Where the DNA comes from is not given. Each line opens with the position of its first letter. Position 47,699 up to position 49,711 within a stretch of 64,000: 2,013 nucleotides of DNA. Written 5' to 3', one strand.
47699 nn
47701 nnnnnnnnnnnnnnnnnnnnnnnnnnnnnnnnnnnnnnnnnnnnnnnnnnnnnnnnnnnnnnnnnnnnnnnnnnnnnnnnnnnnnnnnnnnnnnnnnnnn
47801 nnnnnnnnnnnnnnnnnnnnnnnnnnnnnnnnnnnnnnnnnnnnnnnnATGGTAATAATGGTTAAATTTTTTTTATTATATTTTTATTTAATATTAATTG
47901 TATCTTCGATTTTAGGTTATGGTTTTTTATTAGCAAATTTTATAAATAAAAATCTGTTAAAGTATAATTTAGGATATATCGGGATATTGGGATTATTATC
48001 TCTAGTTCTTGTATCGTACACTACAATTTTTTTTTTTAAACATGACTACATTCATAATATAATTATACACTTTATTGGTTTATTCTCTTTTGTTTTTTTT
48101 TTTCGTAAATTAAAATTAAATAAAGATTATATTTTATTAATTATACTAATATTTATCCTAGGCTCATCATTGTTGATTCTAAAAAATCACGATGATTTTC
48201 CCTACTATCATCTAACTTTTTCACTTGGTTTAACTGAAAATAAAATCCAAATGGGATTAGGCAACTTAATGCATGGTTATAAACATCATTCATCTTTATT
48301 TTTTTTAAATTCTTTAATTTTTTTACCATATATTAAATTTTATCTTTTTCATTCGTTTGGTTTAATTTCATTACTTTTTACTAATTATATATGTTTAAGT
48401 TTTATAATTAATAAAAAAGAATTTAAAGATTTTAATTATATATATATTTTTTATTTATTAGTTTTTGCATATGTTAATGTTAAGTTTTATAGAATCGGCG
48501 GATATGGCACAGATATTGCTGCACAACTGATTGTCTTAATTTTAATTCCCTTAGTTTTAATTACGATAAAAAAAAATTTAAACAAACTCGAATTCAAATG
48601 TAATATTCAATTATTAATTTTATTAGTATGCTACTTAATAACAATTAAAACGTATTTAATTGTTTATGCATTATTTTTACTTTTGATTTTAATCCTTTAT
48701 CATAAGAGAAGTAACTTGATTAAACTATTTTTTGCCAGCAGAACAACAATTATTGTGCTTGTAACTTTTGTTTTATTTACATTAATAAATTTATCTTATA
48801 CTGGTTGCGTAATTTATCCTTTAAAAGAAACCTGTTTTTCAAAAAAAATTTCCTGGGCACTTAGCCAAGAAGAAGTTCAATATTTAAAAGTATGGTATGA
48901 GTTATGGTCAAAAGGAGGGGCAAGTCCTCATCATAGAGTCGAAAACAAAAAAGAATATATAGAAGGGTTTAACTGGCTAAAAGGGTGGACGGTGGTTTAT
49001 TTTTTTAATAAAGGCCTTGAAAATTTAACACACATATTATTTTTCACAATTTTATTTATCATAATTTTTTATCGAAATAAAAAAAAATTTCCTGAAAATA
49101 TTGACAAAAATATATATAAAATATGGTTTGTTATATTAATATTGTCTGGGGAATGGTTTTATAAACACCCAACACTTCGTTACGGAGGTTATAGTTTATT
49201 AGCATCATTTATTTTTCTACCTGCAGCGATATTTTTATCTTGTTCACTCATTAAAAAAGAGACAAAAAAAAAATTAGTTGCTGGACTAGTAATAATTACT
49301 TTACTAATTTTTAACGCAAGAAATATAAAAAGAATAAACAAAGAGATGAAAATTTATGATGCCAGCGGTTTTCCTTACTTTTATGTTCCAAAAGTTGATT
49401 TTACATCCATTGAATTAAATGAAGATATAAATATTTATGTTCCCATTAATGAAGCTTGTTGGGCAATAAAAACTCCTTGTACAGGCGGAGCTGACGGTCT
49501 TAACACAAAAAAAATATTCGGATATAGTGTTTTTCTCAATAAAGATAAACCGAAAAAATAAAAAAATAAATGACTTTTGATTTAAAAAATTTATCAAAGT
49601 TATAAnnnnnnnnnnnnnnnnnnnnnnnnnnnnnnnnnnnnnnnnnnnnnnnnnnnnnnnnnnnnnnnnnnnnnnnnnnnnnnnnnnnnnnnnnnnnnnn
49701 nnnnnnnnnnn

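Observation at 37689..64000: Envelope-glycan island of at least 26 kb built around polyprenyl-phosphate-sugar synthases and many GT-C-like membrane proteins, with no recognisable Wzx/Wzy/Wzz or ABC exporter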

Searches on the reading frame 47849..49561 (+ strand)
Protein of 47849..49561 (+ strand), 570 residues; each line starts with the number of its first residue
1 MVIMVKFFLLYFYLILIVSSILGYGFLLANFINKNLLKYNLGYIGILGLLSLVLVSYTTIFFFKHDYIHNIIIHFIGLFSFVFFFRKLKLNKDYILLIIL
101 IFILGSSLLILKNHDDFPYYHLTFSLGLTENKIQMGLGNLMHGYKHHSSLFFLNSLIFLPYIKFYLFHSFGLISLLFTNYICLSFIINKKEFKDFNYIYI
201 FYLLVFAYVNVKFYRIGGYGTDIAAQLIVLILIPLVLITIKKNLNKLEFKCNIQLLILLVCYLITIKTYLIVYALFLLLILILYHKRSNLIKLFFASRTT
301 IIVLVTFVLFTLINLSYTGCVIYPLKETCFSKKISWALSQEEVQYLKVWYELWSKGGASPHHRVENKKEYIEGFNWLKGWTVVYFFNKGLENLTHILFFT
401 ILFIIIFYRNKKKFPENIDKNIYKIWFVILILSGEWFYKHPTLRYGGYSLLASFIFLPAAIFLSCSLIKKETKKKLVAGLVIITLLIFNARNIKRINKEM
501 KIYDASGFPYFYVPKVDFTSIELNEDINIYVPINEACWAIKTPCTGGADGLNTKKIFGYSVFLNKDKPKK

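Call 5: search_protein_families(library=pfam, max_evalue=0.01, proteins=[window:47849-49561:+])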
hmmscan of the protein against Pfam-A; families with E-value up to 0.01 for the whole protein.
window:47849-49561:+ (570 aa): 0 families

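Call 8: search_protein_families(library=pfam, max_evalue=10, proteins=[window:47849-49561:+])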
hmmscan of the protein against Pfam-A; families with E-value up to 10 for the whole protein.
window:47849-49561:+ (570 aa): 0 families

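Call 9: search_protein_families(library=ncbifam, max_evalue=1, proteins=[window:47849-49561:+])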
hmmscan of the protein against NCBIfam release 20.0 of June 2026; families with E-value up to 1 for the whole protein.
window:47849-49561:+ (570 aa): 2 families
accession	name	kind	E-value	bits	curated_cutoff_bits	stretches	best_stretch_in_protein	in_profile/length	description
NF047510.1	LIC_10190_fam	subfamily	1.1e-21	77.1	100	1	9-446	2-422/424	LIC_10190 family membrane protein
NF052499.1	MnslTaseMT1671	equivalog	0.79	8.1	900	0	232-312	161-240/523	mannosyltransferase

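Call 58: find_related_loci(query=A5, collection=genome_contigs, flank=6000)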
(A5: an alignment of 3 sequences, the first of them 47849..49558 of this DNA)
Query A5 (570 aa) in genome_contigs; peptide patterns used: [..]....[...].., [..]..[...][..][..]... (x = any residue, [..] = any of these).
112 stretches matched a pattern; 65 encode a relative of the query (tblastn E <= 1e-3); 65 distinct loci.
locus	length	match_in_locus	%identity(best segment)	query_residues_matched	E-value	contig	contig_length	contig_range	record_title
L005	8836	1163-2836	75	4-561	0e+0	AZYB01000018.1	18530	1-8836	Alpha proteobacterium SCGC AAA288-N07 IBICDRAFT_NODE-unique_18_len_18530.18_C, whole genome shotgun sequence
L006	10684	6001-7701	74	4-569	0e+0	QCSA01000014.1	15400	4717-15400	Pelagibacteraceae bacterium AG-464-P07 Ga0172185_114, whole genome shotgun sequence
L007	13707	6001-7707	74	1-565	0e+0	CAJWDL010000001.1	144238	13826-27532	MAG TPA_asm: uncultured Candidatus Pelagibacter sp. isolate ERR599062_bin.175_MetaBAT_v2.12.1_MAG genome assembly, conti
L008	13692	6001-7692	43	2-565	3e-139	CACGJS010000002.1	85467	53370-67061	uncultured Pelagibacteraceae bacterium isolate AG-422-J21 genome assembly, contig: AG-422-J21_NODE_2, whole genome shotg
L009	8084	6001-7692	40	3-563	2e-112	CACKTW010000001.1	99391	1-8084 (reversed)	uncultured Pelagibacteraceae bacterium isolate AG-457-I17 genome assembly, contig: AG-457-I17_NODE_1, whole genome shotg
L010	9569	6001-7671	40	13-567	1e-109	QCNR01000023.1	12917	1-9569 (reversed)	Pelagibacteraceae bacterium AG-426-G09 Ga0172167_123, whole genome shotgun sequence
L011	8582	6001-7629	41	22-565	6e-105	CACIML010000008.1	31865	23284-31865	uncultured Pelagibacteraceae bacterium isolate AG-435-N15 genome assembly, contig: AG-435-N15_NODE_8, whole genome shotg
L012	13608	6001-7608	40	14-549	2e-104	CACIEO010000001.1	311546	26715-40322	uncultured Pelagibacteraceae bacterium isolate AG-913-C02 genome assembly, contig: AG-913-C02_NODE_1, whole genome shotg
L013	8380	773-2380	41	14-549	3e-104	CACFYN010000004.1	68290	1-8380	uncultured Pelagibacteraceae bacterium isolate AG-422-A01 genome assembly, contig: AG-422-A01_NODE_4, whole genome shotg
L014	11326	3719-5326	40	11-545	1e-98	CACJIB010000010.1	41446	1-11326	uncultured Pelagibacteraceae bacterium isolate AG-447-G05 genome assembly, contig: AG-447-G05_NODE_10, whole genome shot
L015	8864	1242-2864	39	3-546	9e-93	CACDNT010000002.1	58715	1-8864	uncultured Pelagibacteraceae bacterium isolate AG-904-C22 genome assembly, contig: AG-904-C22_NODE_2, whole genome shotg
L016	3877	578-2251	35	13-566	3e-91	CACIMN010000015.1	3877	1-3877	uncultured Pelagibacteraceae bacterium isolate AG-913-L03 genome assembly, contig: AG-913-L03_NODE_15, whole genome shot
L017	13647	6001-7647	36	15-547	7e-88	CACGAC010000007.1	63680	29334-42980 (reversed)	uncultured Pelagibacteraceae bacterium isolate AG-909-G08 genome assembly, contig: AG-909-G08_NODE_7, whole genome shotg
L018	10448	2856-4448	40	14-544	2e-87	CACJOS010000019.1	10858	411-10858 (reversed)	uncultured Pelagibacteraceae bacterium isolate AG-915-K22 genome assembly, contig: AG-915-K22_NODE_19, whole genome shot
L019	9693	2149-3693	38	20-520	3e-86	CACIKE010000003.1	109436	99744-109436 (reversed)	uncultured Pelagibacteraceae bacterium isolate AG-913-G03 genome assembly, contig: AG-913-G03_NODE_3, whole genome shotg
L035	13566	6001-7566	36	2-518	1e-77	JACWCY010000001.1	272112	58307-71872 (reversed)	Pelagibacterales bacterium SAG-MED01 SAR11-SAG-MED01-C1, whole genome shotgun sequence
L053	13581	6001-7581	35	2-537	3e-65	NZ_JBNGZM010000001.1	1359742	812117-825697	MAG: Candidatus Pelagibacter sp. isolate HIMB2201 HIMB2201-00000000001, whole genome shotgun sequence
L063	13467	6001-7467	37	13-504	3e-73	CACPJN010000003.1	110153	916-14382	MAG: uncultured Pelagibacteraceae bacterium isolate AG-913-M06 genome assembly, contig: AG-913-M06_NODE_3, whole genome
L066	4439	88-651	43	318-508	3e-33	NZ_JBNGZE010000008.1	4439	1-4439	MAG: Candidatus Pelagibacter sp. isolate HIMB1444 HIMB1444-00000000008, whole genome shotgun sequence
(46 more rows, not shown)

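Call 67: search_protein_families(library=pfam, alignment_id=A7, max_evalue=0.01)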
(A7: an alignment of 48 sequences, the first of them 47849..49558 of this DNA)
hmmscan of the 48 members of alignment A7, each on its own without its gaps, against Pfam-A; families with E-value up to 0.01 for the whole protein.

A. member 1, window:47849-49558:+ (570 aa): 0 families

B. families by the number of members that match (of 48 scanned): 3 families
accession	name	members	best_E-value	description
PF03600.22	CitMHS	1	0.00015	Citrate transporter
PF14325.12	DUF4383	1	0.0021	Domain of unknown function (DUF4383)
PF19529.4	DUF6057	1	0.0059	Family of unknown function (DUF6057)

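Call 69: search_solved_structures(query=A7, max_evalue=10, show_alignments=2)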
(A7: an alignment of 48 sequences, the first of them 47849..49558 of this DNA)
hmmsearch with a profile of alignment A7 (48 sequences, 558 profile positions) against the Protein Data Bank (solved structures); distinct sequences matched with E-value up to 10: 3.
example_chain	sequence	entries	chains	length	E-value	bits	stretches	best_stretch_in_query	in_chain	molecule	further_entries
7zm7_L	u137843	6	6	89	0.062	15.1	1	68-148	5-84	NADH-ubiquinone oxidoreductase chain 4L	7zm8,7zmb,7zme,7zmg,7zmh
5fej_A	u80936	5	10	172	3.7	9.3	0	335-350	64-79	CopM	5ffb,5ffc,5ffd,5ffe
5ffa_A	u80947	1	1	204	7.2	8.3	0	335-350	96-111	CopM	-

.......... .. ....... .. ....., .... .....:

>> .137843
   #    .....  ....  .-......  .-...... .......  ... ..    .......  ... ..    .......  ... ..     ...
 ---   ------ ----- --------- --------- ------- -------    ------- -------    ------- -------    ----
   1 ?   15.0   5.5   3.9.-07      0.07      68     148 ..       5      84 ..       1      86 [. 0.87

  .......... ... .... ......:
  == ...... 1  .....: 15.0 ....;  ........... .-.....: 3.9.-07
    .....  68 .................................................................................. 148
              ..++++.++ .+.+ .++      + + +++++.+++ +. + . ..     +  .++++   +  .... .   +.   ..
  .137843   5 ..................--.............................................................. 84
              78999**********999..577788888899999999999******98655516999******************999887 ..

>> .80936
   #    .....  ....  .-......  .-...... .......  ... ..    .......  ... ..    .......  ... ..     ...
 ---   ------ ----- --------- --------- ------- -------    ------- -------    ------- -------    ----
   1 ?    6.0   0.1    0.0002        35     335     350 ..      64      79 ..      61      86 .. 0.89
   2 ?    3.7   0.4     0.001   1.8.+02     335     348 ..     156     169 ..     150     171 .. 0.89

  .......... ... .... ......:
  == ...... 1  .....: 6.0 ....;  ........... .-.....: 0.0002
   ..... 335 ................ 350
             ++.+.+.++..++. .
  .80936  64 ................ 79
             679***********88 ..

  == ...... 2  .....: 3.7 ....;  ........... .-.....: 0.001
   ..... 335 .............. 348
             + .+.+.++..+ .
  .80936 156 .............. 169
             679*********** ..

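Call 76: search_protein_families(library=pfam, max_evalue=0.001, proteins=[L035:176-1039:+, L053:10823-11551:-, L017:1892-2692:+, L066:1534-2304:+, L063:1771-3498:+, L035:3088-4500:-])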
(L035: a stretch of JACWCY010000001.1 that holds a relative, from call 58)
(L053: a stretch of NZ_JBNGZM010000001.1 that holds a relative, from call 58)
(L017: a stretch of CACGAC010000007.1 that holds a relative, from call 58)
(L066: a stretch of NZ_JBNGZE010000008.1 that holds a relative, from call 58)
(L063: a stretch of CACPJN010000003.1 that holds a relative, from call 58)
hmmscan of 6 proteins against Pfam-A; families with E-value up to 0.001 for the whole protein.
L035:176-1039:+ (287 aa): 1 family
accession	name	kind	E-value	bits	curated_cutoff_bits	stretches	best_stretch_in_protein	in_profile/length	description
PF01040.23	UbiA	-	1.3e-21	77.5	34.2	1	24-254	3-234/250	UbiA prenyltransferase family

L053:10823-11551:- (242 aa): 2 families
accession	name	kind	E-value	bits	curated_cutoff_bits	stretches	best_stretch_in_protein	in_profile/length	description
PF00535.33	Glycos_transf_2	-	4.1e-30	105.3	23.3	1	6-168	1-164/168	Glycosyl transferase family 2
PF10111.15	Glyco_tranf_2_2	-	2.1e-06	27.9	27.3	1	6-112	1-106/276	Glycosyltransferase like family 2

L017:1892-2692:+ (266 aa): 3 families
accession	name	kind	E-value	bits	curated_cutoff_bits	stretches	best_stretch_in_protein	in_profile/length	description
PF00535.33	Glycos_transf_2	-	2.3e-30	106.2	23.3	1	9-159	1-158/168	Glycosyl transferase family 2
PF13641.12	Glyco_tranf_2_3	-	1.3e-09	38.9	27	1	8-115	3-114/230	Glycosyltransferase like family 2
PF10111.15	Glyco_tranf_2_2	-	7.6e-08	32.6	27.3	1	9-153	1-147/276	Glycosyltransferase like family 2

L066:1534-2304:+ (256 aa): 4 families
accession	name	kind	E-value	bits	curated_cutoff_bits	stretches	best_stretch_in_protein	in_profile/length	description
PF00535.33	Glycos_transf_2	-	6.7e-27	94.9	23.3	1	4-136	1-132/168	Glycosyl transferase family 2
PF10111.15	Glyco_tranf_2_2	-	8.5e-10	39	27.3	1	7-116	4-120/276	Glycosyltransferase like family 2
PF13704.12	Glyco_tranf_2_4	-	1.3e-06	29.2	27.5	1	12-98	3-87/98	Glycosyl transferase family 2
PF13641.12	Glyco_tranf_2_3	-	1.2e-05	25.9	27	1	4-107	4-111/230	Glycosyltransferase like family 2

L063:1771-3498:+ (575 aa): 8 families
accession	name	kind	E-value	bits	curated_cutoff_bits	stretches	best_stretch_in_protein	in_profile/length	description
PF00005.33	ABC_tran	-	1.4e-31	110.4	25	1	375-524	1-137/137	ABC transporter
PF00664.28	ABC_membrane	-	6.7e-18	65.8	28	1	21-278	2-245/274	ABC transporter transmembrane region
PF02463.25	SMC_N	-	8e-07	29.1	40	1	388-568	27-213/220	RecF/RecN/SMC N terminal domain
PF09818.15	ABC_ATPase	-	5.9e-06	26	23.2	1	469-556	132-217/283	P-loop domain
PF13555.12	AAA_29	-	7.2e-05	22.9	27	1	379-419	16-55/61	P-loop containing region of AAA domain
PF13401.12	AAA_22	-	0.00011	23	27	1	388-540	8-109/130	AAA domain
PF13476.12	AAA_23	-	0.00047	21.3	27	0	383-486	18-126/201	AAA domain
PF00437.27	T2SSE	-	0.00059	19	24.9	0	388-420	145-177/370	Type II/IV secretion system protein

L035:3088-4500:- (470 aa): 8 families
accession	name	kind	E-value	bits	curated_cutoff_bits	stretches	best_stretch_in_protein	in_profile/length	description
PF05199.19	GMC_oxred_C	-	1.2e-18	68.4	24.6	1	332-457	1-139/139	GMC oxidoreductase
PF07992.20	Pyr_redox_2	-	1.9e-08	34.6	26.1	1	15-67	2-51/291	Pyridine nucleotide-disulphide oxidoreductase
PF13738.12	Pyr_redox_3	-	4.8e-08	33.1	30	1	17-45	1-30/305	Pyridine nucleotide-disulphide oxidoreductase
PF00890.30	FAD_binding_2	-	2.8e-05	23.9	20.4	0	16-47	2-33/414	FAD binding domain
PF01134.28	GIDA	-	5.6e-05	22.8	22.1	0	137-222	90-170/391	Glucose inhibited division protein A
PF05834.18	Lycopene_cycl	-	9.1e-05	22.1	23.4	1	16-47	2-35/380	Lycopene cyclase protein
PF13450.12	NAD_binding_8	-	0.00014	22.5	21.9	1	18-46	1-29/68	NAD(P)-binding Rossmann-like domain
PF01494.25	FAD_binding_3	-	0.00084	19.1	22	0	15-52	3-40/349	FAD binding domain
